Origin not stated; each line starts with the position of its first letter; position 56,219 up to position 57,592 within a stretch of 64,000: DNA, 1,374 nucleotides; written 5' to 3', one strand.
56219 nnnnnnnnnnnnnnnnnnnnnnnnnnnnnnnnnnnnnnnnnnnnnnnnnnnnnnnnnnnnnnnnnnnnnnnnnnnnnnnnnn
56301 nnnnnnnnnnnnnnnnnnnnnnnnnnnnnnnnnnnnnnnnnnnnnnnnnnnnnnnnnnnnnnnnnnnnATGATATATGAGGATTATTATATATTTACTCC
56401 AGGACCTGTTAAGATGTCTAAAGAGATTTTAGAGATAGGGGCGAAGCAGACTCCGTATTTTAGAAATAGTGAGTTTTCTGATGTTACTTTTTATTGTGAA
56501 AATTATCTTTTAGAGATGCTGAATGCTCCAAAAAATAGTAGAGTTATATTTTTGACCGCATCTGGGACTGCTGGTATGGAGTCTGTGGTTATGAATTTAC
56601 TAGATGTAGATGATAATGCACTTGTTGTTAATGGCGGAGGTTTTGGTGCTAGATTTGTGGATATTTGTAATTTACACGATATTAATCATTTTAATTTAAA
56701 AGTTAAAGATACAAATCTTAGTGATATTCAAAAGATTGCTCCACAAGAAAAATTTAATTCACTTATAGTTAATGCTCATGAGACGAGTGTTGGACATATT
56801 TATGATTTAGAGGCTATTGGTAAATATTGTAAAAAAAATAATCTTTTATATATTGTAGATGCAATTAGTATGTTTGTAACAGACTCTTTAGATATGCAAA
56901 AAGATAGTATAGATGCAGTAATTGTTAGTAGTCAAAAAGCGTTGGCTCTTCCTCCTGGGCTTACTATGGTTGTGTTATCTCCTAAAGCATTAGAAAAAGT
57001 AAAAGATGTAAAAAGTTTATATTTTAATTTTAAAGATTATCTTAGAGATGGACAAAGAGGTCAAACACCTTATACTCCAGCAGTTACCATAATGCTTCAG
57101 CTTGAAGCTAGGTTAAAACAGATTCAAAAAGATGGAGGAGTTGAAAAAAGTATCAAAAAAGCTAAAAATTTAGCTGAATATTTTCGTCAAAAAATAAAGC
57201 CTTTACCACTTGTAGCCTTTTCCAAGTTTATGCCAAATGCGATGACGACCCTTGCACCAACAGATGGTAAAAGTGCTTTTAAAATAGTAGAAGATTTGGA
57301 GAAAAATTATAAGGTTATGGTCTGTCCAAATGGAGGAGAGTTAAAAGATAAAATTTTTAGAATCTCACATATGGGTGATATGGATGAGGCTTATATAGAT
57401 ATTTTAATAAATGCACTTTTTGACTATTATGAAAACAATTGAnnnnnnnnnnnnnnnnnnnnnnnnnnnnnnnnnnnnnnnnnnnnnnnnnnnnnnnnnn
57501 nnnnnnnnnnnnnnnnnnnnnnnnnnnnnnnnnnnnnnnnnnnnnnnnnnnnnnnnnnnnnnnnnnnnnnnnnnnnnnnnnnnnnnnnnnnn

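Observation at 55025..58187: Cytidylyltransferase-oxidoreductase fusion + class-V aminotransferase + LicD: possible pathway to a CDP-activated amino-polyol/phospho-amine decoration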

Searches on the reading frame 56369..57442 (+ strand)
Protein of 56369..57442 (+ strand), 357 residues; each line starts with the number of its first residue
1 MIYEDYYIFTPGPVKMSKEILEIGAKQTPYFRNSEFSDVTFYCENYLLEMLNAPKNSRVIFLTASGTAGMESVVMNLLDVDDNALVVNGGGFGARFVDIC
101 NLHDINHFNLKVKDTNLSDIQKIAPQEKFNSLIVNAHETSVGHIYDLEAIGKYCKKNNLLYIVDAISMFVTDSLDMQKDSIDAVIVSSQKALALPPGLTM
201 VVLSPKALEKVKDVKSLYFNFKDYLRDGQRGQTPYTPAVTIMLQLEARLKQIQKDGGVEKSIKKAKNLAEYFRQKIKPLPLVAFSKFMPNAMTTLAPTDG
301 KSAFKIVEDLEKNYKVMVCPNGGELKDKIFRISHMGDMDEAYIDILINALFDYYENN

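Call 3: search_protein_families(library=pfam, proteins=[window:56369-57442:+], max_evalue=0.01)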
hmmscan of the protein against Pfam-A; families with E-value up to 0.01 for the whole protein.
window:56369-57442:+ (357 aa): 3 families
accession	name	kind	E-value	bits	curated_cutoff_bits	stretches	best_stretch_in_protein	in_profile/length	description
PF00266.25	Aminotran_5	-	1.5e-22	80.5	21.5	1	35-286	40-301/371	Aminotransferase class-V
PF01053.26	Cys_Met_Meta_PP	-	3.2e-05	23.1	27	1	51-175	61-186/381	Cys/Met metabolism PLP-dependent enzyme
PF00155.27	Aminotran_1_2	-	6.3e-05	22.8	19.7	1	119-350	136-361/361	Aminotransferase class I and II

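Call 4: search_protein_families(library=ncbifam, proteins=[window:56369-57442:+], max_evalue=0.01)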
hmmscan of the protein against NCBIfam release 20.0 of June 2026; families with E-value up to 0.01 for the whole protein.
window:56369-57442:+ (357 aa): 29 families (the best 25 are shown)
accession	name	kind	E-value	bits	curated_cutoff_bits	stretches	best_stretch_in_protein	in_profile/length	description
TIGR03301.1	PhnW-AepZ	equivalog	5.6e-52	177.3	360.8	1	8-353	2-354/355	2-aminoethylphosphonate aminotransferase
NF045640.1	AspGlyoxATaseBhcA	equivalog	1.2e-41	142.9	650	1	7-341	6-351/395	L-aspartate--glyoxylate aminotransferase BhcA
NF010006.0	PRK13479.1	equivalog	3.5e-36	125.1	296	1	4-350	4-357/369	2-aminoethylphosphonate--pyruvate transaminase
TIGR02326.1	transamin_PhnW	equivalog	1.7e-34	119.6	400.8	1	5-353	3-359/363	2-aminoethylphosphonate--pyruvate transaminase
NF046070.1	PyrdoxPyrvTramin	equivalog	2.1e-28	99.2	600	1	6-350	6-360/369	pyridoxamine--pyruvate transaminase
TIGR01364.1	serC_1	equivalog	2.5e-16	59.5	443.6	1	31-269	38-269/358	phosphoserine transaminase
NF003764.0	PRK05355.1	equivalog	2.8e-16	59.4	253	1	31-270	41-269/357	3-phosphoserine/phosphohydroxythreonine transaminase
NF002841.0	PRK03080.1-2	equivalog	4.5e-11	42.3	477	1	49-278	59-290/389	phosphoserine transaminase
TIGR01366.1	serC_3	equivalog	1.4e-09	37.6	401.65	1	45-268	48-269/361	phosphoserine transaminase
TIGR01977.1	am_tr_V_EF2568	hypoth_equivalog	2.8e-09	36.5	377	1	45-204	51-213/376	cysteine desulfurase family protein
TIGR01365.1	serC_2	equivalog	9.1e-07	28.3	448.2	1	49-216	50-211/374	phosphoserine transaminase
TIGR04343.1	egtE_PLP_lyase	equivalog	1.2e-06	27.7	400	1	55-211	70-223/370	ergothioneine biosynthesis PLP-dependent enzyme EgtE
NF002806.0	PRK02948.1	subfamily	1.5e-06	27.4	304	1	137-281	147-278/381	IscS subfamily cysteine desulfurase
NF040779.1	Sec_lyase_SclA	exception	3.1e-06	26.3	525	1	34-285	39-296/378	selenocysteine lyase SclA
NF006095.0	PRK08247.1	equivalog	2.6e-05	23.2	585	1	61-193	72-201/369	methionine biosynthesis PLP-dependent protein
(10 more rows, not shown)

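Call 11: search_solved_structures(query=window:56369-57439:+, max_evalue=1e-10)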
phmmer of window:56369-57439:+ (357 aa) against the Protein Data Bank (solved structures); distinct sequences matched with E-value up to 1e-10: 34.
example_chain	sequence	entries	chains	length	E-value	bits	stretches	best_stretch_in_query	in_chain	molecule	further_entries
3f0h_A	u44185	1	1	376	4.2e-91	308.7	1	5-355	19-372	Aminotransferase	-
2dr1_A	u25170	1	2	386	2.2e-29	105.8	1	2-344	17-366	386aa long hypothetical serine aminotransferase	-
1iug_A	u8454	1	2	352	8.7e-28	100.5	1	7-340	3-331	putative aspartate aminotransferase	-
9os7_A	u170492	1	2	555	2.6e-26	95.7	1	6-276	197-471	Methionine--tRNA ligase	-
3zrp_A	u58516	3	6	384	6.1e-24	87.9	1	8-337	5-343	SERINE-PYRUVATE AMINOTRANSFERASE (AGXT)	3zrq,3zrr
6pk1_A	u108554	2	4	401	6.9e-23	84.4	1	6-342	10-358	Serine--glyoxylate aminotransferase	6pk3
6mfb_A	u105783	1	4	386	4.2e-22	81.9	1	4-335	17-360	Serine--pyruvate aminotransferase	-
7e7g_A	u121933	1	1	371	1.3e-20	77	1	9-341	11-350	2-aminoethylphosphonate--pyruvate transaminase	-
2ch1_A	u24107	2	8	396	2.2e-19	73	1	8-338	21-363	3-HYDROXYKYNURENINE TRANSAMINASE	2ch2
9kk8_A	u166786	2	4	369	5.6e-19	71.6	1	4-350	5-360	2-aminoethylphosphonate--pyruvate transaminase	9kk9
6pd1_A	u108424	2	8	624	9.7e-19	70.8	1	9-339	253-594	Nucleotidyl transferase/aminotransferase, class V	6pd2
2huf_A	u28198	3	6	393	1.2e-18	70.6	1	55-337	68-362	Alanine glyoxylate aminotransferase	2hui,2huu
9kka_A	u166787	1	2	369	3.8e-18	68.9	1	4-350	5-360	2-aminoethylphosphonate--pyruvate transaminase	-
1m32_A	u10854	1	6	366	8.3e-18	67.7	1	5-349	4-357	2-aminoethylphosphonate-pyruvate aminotransferase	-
4cbr_A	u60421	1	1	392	9.7e-18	67.5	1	8-336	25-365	SERINE--PYRUVATE AMINOTRANSFERASE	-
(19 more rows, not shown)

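Call 32: search_dna_similar(query=window:56369-57439:+, collection=plasmids, mode=protein, max_rows=20)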
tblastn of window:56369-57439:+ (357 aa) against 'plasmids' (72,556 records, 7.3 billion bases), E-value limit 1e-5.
Records with a match: 375; places in all: 420; records where one place covers at least 80% of the query: 355.
Best place of each record, by identity: <60% 375.
By first word of the organism name: Sinorhizobium 129; Pseudosulfitobacter 45; Leisingera 17; Rhizobium 16; Aminobacter 12; Caballeronia 11; Paracoccus 11; Paraburkholderia 10; Mycetohabitans 9; Vibrio 9; and 56 more.
By predicted mobility (MOB-suite, as given by PLSDB): non-mobilizable 212; conjugative 99; mobilizable 64.
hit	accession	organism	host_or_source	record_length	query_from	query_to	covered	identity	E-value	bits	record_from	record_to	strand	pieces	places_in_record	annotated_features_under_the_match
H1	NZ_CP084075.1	Fusobacterium vincentii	-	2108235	9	352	96%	46.7%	8e-92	307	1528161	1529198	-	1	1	none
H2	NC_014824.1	Ruminococcus albus 7 = DSM 20455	-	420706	9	352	96%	43.1%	2e-91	306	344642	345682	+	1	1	aminotransferase class V-fold PLP-dependent enzyme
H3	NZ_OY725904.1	Bacteroides finegoldii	-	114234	7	336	92%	37.1%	8e-56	203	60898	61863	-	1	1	aminotransferase class V-fold PLP-dependent enzyme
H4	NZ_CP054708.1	Halarchaeum sp. CBA1220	solar salt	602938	3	352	98%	26.7%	1e-28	124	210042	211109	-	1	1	alanine--glyoxylate aminotransferase family protein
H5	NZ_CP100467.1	Halomicrococcus gelatinilyticus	cell culture,sediment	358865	3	352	98%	26.7%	6e-27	119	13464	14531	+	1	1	alanine--glyoxylate aminotransferase family protein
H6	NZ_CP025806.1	Sulfitobacter sp. SK012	Marine Sediment,North Sea (sediment)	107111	4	352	98%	26.6%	1e-20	100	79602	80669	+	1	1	aminotransferase class V-fold PLP-dependent enzyme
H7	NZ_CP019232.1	Bacillus thuringiensis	-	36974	8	343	94%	27.2%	2e-21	103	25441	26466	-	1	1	aminotransferase class V-fold PLP-dependent enzyme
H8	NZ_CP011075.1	Brevibacillus laterosporus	Oryza sativa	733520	1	339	95%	26.6%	9e-29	124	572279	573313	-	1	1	alanine--glyoxylate aminotransferase family protein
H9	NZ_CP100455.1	Halomarina sp. BND7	cell culture,sediment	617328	1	350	98%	25.7%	1e-22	106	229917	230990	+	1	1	alanine--glyoxylate aminotransferase family protein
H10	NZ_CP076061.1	Cupriavidus sp. EM10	Pure-cultured cell,sewage water sludge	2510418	8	349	96%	25.9%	6e-26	116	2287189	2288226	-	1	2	none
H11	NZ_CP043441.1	Cupriavidus campinensis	cell culture,soil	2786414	8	349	96%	25.9%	6e-26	116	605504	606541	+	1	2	none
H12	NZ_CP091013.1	Burkholderia cenocepacia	-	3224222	8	348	96%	25.9%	3e-28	123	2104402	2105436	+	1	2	none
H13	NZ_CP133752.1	Pseudomonas aeruginosa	Homo sapiens,sputum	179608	8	350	96%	25.6%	3e-21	102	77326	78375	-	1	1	phnW: 2-aminoethylphosphonate--pyruvate transaminase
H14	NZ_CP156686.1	Burkholderia stagnalis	Bacterial cells,soils collected in ...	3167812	8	348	96%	25.5%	4e-26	117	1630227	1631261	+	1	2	none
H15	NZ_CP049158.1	Caballeronia sp. SBC1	whole organism,soil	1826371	5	339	94%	25.9%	2e-17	91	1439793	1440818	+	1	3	none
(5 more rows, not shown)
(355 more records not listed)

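Call 34: get_annotated_region(hit=H2, flank=12000)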
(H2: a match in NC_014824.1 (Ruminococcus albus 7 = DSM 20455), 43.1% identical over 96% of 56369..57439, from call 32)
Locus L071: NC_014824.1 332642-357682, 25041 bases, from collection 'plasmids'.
description: Ruminococcus albus 7 = DSM 20455 plasmid pRUMAL01, complete sequence
organism: Ruminococcus albus 7 = DSM 20455 (NCBI taxid 697329)
taxonomy: Bacteria; Bacillota; Clostridia; Eubacteriales; Oscillospiraceae; Ruminococcus; Ruminococcus albus; Ruminococcus albus 7 = DSM 20455
host: -; source: -; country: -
typing (MOB-suite, as given by PLSDB): mobilizable; relaxase MOBP
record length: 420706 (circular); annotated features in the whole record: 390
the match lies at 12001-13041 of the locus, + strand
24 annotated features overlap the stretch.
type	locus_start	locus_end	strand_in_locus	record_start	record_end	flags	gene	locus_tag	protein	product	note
CDS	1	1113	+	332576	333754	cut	-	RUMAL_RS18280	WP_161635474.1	RES domain-containing protein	-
CDS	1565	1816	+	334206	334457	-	-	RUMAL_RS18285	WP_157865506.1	hypothetical protein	-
CDS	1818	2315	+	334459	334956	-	-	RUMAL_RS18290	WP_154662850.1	PglB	-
CDS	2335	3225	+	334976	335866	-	-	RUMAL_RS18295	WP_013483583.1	sugar transferase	GO:0006486 - protein glycosylation [Evidence IEA]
CDS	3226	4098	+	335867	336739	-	-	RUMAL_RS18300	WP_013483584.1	NAD-dependent epimerase/dehydratase family protein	-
CDS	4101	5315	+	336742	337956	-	-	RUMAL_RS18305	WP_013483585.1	glycosyltransferase family 4 protein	-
CDS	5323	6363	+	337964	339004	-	-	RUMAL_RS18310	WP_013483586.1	polysaccharide biosynthesis protein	-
CDS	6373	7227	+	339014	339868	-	-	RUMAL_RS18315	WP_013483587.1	sugar nucleotide-binding protein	-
CDS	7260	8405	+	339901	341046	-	wecB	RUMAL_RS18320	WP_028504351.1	UDP-N-acetylglucosamine 2-epimerase (non-hydrolyzing)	GO:0009103 - lipopolysaccharide biosynthetic process [Evidence IEA]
CDS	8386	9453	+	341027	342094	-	-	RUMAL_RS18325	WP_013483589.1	glycosyltransferase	-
CDS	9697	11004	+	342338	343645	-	-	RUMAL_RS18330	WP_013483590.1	O-antigen polymerase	-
CDS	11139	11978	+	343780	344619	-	-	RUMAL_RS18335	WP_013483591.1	LicD family protein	-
CDS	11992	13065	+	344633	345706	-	-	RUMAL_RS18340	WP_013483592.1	aminotransferase class V-fold PLP-dependent enzyme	-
CDS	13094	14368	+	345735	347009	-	-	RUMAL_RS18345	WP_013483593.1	adenylyltransferase/cytidyltransferase family protein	-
CDS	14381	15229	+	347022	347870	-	-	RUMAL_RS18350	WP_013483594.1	LicD family protein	-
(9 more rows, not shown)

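Call 35: get_annotated_region(hit=H1, flank=10000)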
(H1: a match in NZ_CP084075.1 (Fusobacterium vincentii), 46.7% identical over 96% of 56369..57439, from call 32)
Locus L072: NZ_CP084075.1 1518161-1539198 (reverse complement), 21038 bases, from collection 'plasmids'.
description: Fusobacterium vincentii strain SB055 plasmid pSB055A, complete sequence
organism: Fusobacterium vincentii (NCBI taxid 155615)
taxonomy: Bacteria; Fusobacteriota; Fusobacteriia; Fusobacteriales; Fusobacteriaceae; Fusobacterium; Fusobacterium vincentii
host: -; source: -; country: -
typing (MOB-suite, as given by PLSDB): non-mobilizable
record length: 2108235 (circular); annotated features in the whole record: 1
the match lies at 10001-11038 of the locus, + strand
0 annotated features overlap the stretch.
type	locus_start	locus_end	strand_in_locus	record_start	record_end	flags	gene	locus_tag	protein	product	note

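Call 36: get_annotated_region(hit=H3, flank=10000)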
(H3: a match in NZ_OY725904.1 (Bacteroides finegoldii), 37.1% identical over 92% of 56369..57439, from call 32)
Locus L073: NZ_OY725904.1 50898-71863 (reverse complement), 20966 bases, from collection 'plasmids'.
description: Bacteroides finegoldii strain Bacteroides finegoldii TSDC17.2-1.1 plasmid 2, complete sequence
organism: Bacteroides finegoldii (NCBI taxid 338188)
taxonomy: Bacteria; Bacteroidota; Bacteroidia; Bacteroidales; Bacteroidaceae; Bacteroides; Bacteroides finegoldii
host: -; source: -; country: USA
typing (MOB-suite, as given by PLSDB): non-mobilizable
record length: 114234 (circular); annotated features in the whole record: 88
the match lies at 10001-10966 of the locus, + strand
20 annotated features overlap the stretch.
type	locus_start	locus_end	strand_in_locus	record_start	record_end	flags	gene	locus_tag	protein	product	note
CDS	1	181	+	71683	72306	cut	purN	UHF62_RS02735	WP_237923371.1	phosphoribosylglycinamide formyltransferase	GO:0009152 - purine ribonucleotide biosynthetic process [Evidence IEA]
CDS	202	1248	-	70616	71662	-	pdxB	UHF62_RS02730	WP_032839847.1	4-phosphoerythronate dehydrogenase PdxB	GO:0008615 - pyridoxine biosynthetic process [Evidence IEA]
CDS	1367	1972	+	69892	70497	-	-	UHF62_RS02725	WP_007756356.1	DUF4254 domain-containing protein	-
CDS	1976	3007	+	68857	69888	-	-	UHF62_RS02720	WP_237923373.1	glycosyltransferase family 9 protein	-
CDS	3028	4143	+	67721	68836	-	glf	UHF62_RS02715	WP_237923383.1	UDP-galactopyranose mutase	GO:0009273 - peptidoglycan-based cell wall biogenesis [Evidence IEA]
CDS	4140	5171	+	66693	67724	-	-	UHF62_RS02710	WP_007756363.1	galactofuranosyltransferase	-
CDS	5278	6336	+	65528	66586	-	-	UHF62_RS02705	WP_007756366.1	glycosyltransferase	-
CDS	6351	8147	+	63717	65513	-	-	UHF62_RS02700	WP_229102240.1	LTA synthase family protein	-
CDS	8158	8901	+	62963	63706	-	-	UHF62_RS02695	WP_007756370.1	phosphotransferase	-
CDS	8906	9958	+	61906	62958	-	-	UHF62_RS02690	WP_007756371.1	CDP-glycerol glycerophosphotransferase family protein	-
CDS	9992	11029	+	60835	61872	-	-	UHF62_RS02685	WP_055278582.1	aminotransferase class V-fold PLP-dependent enzyme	-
CDS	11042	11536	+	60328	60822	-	-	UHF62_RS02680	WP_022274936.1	adenylyltransferase/cytidyltransferase family protein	-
CDS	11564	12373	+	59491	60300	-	-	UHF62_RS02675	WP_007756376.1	glycosyltransferase family 2 protein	-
CDS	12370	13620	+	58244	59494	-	-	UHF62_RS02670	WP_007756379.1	glycosyltransferase family 4 protein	-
CDS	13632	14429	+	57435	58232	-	-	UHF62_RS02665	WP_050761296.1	DUF5672 family protein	-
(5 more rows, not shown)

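Call 40: search_protein_families(library=pfam, proteins=[L072:7222-7941:+, L072:7943-9145:+, L072:9165-9962:+, L072:11059-11796:+, L072:11952-12674:+], max_evalue=0.0001)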
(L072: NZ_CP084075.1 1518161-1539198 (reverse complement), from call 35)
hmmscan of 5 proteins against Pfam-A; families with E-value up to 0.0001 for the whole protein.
L072:7222-7941:+ (239 aa): 1 family
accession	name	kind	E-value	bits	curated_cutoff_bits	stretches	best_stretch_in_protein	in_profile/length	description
PF06176.17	WaaY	-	3e-09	37.3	20.3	1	1-226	1-227/229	Lipopolysaccharide core biosynthesis protein (WaaY)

L072:7943-9145:+ (400 aa): 1 family
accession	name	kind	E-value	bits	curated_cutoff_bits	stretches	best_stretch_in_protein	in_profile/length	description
PF04932.20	Wzy_C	-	4.9e-14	52.8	31.7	1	189-326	2-149/149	O-Antigen ligase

L072:9165-9962:+ (265 aa): 1 family
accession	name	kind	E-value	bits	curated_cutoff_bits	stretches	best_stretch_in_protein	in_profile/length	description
PF04991.19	LicD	-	7.2e-47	160.8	22.6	1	29-238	1-226/227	LicD family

L072:11059-11796:+ (245 aa): 2 families
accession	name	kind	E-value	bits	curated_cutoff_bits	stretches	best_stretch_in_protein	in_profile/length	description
PF12804.13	NTP_transf_3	-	6.3e-08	33.4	27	1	3-117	1-109/160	MobA-like NTP transferase domain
PF00483.29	NTP_transferase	-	8.5e-08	32.5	21.2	1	2-111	1-117/245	Nucleotidyl transferase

L072:11952-12674:+ (240 aa): 1 family
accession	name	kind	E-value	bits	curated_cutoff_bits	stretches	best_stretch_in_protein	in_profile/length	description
PF00149.33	Metallophos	-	1.6e-16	61.8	21.5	1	20-213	2-170/191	Calcineurin-like phosphoesterase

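Call 56: search_protein_families(library=ncbifam, proteins=[L071:13094-14365:+, L072:11059-11793:+, L072:9980-11059:+, L073:9992-11026:+, L073:11042-11533:+, L073:8158-8898:+, L072:11952-12671:+], max_evalue=1e-8)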
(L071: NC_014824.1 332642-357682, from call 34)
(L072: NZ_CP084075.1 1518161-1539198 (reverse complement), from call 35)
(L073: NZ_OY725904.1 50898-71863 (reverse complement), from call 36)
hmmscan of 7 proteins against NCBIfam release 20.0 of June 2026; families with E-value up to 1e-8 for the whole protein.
L071:13094-14365:+ (424 aa): 10 families
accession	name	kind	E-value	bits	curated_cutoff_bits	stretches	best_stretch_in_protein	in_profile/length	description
TIGR01518.1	g3p_cytidyltrns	equivalog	4.3e-36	123.8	165.4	1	4-126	1-124/125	glycerol-3-phosphate cytidylyltransferase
TIGR00125.1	cyt_tran_rel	domain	4.7e-16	58.7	27.7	1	4-63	2-59/65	adenylyltransferase/cytidyltransferase family protein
NF007574.0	PRK10206.1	equivalog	5e-14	52.1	352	1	158-345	59-243/345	oxidoreductase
TIGR02199.1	rfaE_dom_II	equivalog_domain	1.6e-13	50.7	181.5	1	4-98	14-108/144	D-glycero-beta-D-manno-heptose 1-phosphate adenylyltransferase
NF001985.0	PRK00777.1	subfamily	4.3e-12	46.4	104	1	2-81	5-82/157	pantetheine-phosphate adenylyltransferase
NF041392.1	XylDh_Gfo6_Halo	equivalog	6.2e-12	45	350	1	156-364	71-290/350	D-xylose 1-dehydrogenase Gfo6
TIGR04380.1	myo_inos_iolG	equivalog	2.7e-10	39.7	355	1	164-252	63-151/330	inositol 2-dehydrogenase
NF008454.0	PRK11316.1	equivalog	1.3e-09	37.2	521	1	4-97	343-436/475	bifunctional D-glycero-beta-D-manno-heptose-7-phosphate kinase/D-glycero-beta-D-manno-heptose 1-phosphate adenylyltransferase HldE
NF008607.0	PRK11579.1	subfamily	4e-09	35.9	330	1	161-263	60-162/346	oxidoreductase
NF058561.1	BT_2158_fam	equivalog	8.6e-09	34.5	750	0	161-252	91-183/487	glycoside 3-dehydrogenase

L072:11059-11793:+ (245 aa): 9 families
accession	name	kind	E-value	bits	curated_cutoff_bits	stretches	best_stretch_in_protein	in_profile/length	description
TIGR03992.1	Arch_glmU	subfamily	3.1e-17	62.6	292.1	1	1-131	1-132/393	bifunctional sugar-1-phosphate nucleotidylyltransferase/acetyltransferase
NF041135.1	IPPtranDIPPsyn_Thcocales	equivalog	1.6e-14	53.7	580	1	1-227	1-213/419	bifunctional L-myo-inositol-1-phosphate cytidylyltransferase/CDP-L-myo-inositol myo-inositolphosphotransferase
NF041313.1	UDPGP_AglF_Halo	equivalog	5.6e-14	52.1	400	1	1-117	1-117/234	UTP--glucose-1-phosphate uridylyltransferase AglF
TIGR01208.1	rmlA_long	equivalog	1.2e-10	40.8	320.25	1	2-102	1-104/353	glucose-1-phosphate thymidylyltransferase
TIGR02623.1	G1P_cyt_trans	equivalog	1.4e-10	41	300.25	1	1-65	1-65/255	glucose-1-phosphate cytidylyltransferase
NF045761.1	NAMPUrTaseMurU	equivalog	2.5e-10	40.6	250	1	1-109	1-112/226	N-acetylmuramate alpha-1-phosphate uridylyltransferase MurU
NF049965.1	GlMnHpPGnyltfHddC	equivalog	3.5e-10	39.9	300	1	1-112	1-113/221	D-glycero-D-manno-heptose 1-phosphate guanosyltransferase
NF041173.1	Sug_nt_acttase_Thmprot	equivalog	1.1e-09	37.8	600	1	1-121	1-122/405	bifunctional sugar-1-phosphate nucleotidylyltransferase/acetyltransferase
NF010937.0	PRK14357.1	equivalog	3.5e-09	36.1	658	1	1-107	1-101/448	bifunctional UDP-N-acetylglucosamine diphosphorylase/glucosamine-1-phosphate N-acetyltransferase GlmU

L072:9980-11059:+ (360 aa): 8 families
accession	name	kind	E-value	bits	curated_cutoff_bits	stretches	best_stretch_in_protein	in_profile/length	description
TIGR03301.1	PhnW-AepZ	equivalog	4e-51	174.5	360.8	1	8-354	3-354/355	2-aminoethylphosphonate aminotransferase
NF045640.1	AspGlyoxATaseBhcA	equivalog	2.6e-47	161.6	650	1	7-340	7-349/395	L-aspartate--glyoxylate aminotransferase BhcA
TIGR02326.1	transamin_PhnW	equivalog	3.1e-40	138.4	400.8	1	4-353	3-358/363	2-aminoethylphosphonate--pyruvate transaminase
NF010006.0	PRK13479.1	equivalog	5.8e-40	137.5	296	1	3-353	4-359/369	2-aminoethylphosphonate--pyruvate transaminase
NF046070.1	PyrdoxPyrvTramin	equivalog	2.9e-33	115.2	600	1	4-338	5-346/369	pyridoxamine--pyruvate transaminase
TIGR01364.1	serC_1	equivalog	7.8e-15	54.6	443.6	1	30-263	38-260/358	phosphoserine transaminase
NF003764.0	PRK05355.1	equivalog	4.7e-12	45.5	253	1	30-254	41-253/357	3-phosphoserine/phosphohydroxythreonine transaminase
TIGR01977.1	am_tr_V_EF2568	hypoth_equivalog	1.4e-09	37.5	377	1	36-319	43-331/376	cysteine desulfurase family protein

L073:9992-11026:+ (345 aa): 7 families
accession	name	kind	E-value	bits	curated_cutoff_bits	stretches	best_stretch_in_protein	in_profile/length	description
TIGR03301.1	PhnW-AepZ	equivalog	1.9e-38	132.8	360.8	1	27-342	26-354/355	2-aminoethylphosphonate aminotransferase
NF045640.1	AspGlyoxATaseBhcA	equivalog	1.6e-36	126.1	650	1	7-261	12-273/395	L-aspartate--glyoxylate aminotransferase BhcA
TIGR02326.1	transamin_PhnW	equivalog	2.5e-23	82.8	400.8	1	30-341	33-358/363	2-aminoethylphosphonate--pyruvate transaminase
NF010006.0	PRK13479.1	equivalog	3.4e-23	82.3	296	1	29-341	34-359/369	2-aminoethylphosphonate--pyruvate transaminase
NF046070.1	PyrdoxPyrvTramin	equivalog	1.4e-19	70.2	600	1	13-206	19-212/369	pyridoxamine--pyruvate transaminase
NF003764.0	PRK05355.1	equivalog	5.2e-10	38.8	253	1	26-264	42-268/357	3-phosphoserine/phosphohydroxythreonine transaminase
TIGR01364.1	serC_1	equivalog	6.4e-10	38.4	443.6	1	26-239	39-244/358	phosphoserine transaminase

L073:11042-11533:+ (164 aa): 6 families
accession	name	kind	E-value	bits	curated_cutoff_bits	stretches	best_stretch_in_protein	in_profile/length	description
TIGR01518.1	g3p_cytidyltrns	equivalog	1.4e-24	86.6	165.4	1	8-136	1-125/125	glycerol-3-phosphate cytidylyltransferase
TIGR02199.1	rfaE_dom_II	equivalog_domain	3.2e-23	82.2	181.5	1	4-136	10-142/144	D-glycero-beta-D-manno-heptose 1-phosphate adenylyltransferase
NF008454.0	PRK11316.1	equivalog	3.8e-19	68.6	521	1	8-138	343-473/475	bifunctional D-glycero-beta-D-manno-heptose-7-phosphate kinase/D-glycero-beta-D-manno-heptose 1-phosphate adenylyltransferase HldE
TIGR00125.1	cyt_tran_rel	domain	1.1e-17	63.9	27.7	1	7-71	1-63/65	adenylyltransferase/cytidyltransferase family protein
NF001985.0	PRK00777.1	subfamily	6.6e-12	45.8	104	1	4-82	3-80/157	pantetheine-phosphate adenylyltransferase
NF002250.0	PRK01170.1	subfamily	2e-09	37.4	489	1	8-83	3-74/322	bifunctional pantetheine-phosphate adenylyltransferase/NTP phosphatase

L073:8158-8898:+ (247 aa): 0 families

L072:11952-12671:+ (240 aa): 4 families
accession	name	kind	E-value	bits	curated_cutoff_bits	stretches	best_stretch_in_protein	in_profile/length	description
NF001204.0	PRK00166.1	equivalog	8e-18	64.7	176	1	22-171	4-131/276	symmetrical bis(5'-nucleosyl)-tetraphosphatase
NF008516.0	PRK11439.1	equivalog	8.2e-16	58.7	326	1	12-231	10-217/218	protein-serine/threonine phosphatase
NF007425.0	PRK09968.1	equivalog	1.3e-12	47.9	332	1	10-232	6-218/218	protein-serine/threonine phosphatase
TIGR00668.1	apaH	equivalog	3.6e-11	43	222.85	0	22-90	4-70/279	bis(5'-nucleosyl)-tetraphosphatase (symmetrical) ApaH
